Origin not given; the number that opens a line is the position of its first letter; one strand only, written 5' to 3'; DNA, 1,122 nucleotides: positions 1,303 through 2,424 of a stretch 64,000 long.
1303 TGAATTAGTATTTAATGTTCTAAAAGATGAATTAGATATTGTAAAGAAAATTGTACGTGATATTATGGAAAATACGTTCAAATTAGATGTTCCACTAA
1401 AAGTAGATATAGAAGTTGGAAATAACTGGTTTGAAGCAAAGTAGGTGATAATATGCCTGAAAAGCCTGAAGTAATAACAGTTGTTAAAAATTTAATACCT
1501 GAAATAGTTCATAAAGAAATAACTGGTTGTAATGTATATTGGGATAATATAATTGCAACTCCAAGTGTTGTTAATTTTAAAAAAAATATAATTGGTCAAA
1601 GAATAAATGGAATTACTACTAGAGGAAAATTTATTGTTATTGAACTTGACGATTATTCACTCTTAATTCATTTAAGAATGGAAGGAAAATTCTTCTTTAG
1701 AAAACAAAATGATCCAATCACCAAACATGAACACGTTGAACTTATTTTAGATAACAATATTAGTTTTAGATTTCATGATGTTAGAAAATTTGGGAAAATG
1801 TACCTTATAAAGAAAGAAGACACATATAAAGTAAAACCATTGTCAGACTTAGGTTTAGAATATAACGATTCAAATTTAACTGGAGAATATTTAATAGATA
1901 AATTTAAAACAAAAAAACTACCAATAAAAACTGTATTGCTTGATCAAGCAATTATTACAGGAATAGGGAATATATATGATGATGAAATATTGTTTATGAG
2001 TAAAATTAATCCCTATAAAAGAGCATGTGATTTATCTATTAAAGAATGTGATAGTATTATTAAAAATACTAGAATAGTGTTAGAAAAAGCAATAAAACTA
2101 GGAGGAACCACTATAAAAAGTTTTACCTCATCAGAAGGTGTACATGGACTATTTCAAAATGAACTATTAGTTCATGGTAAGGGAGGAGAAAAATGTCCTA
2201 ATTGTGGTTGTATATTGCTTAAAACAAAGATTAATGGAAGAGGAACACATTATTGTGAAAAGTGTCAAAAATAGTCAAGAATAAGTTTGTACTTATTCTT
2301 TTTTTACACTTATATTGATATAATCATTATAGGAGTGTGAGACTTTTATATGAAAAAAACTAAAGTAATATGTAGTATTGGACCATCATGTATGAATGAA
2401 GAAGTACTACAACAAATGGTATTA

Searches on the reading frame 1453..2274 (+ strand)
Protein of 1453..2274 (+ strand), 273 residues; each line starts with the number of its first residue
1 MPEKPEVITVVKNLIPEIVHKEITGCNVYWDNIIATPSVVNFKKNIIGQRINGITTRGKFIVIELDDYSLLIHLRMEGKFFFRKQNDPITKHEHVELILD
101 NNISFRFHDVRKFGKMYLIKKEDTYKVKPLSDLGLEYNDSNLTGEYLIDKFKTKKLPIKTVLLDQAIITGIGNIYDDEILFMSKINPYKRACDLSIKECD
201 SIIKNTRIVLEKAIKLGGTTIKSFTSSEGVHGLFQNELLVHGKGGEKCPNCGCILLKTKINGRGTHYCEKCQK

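Call 58: find_encoding_contigs(protein=window:1453-2274:+, flank=10000, max_places=1)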
Protein window:1453-2274:+ (273 aa): 23 contigs read that carry it; 1 place shown.
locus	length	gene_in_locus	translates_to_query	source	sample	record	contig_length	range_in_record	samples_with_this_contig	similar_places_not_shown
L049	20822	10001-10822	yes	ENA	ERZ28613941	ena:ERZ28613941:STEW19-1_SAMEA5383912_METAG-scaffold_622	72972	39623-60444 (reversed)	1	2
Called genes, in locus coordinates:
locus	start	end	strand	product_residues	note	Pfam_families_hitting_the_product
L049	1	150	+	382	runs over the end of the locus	-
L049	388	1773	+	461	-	PF13393:tRNA-synt_His, PF00587:tRNA-synt_2b, PF03129:HGTP_anticodon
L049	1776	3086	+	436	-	PF01336:tRNA_anti-codon, PF00152:tRNA-synt_2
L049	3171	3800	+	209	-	-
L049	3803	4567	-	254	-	PF12146:Hydrolase_4, PF00561:Abhydrolase_1, PF12697:Abhydrolase_6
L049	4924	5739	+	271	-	-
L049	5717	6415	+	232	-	PF00899:ThiF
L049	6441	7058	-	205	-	PF01726:LexA_DNA_bind, PF00717:Peptidase_S24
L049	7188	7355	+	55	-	-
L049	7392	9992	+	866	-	PF02739:5_3_exonuc_N, PF01367:5_3_exonuc, PF22619:DNA_polI_exo1, PF00476:DNA_pol_A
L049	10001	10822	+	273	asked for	PF01149:Fapy_DNA_glyco, PF06831:H2TH, PF06827:zf-FPG_IleRS (weak)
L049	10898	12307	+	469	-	PF00224:PK, PF03328:HpcH_HpaI (weak), PF02887:PK_C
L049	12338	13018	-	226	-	PF00625:Guanylate_kin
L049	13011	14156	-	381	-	PF05636:HIGH_NTase1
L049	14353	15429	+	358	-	PF03033:Glyco_transf_28, PF02350:Epimerase_2 (weak), PF00534:Glycos_transf_1, PF04101:Glyco_tran_28_C, PF06722:EryCIII-like_C (faint)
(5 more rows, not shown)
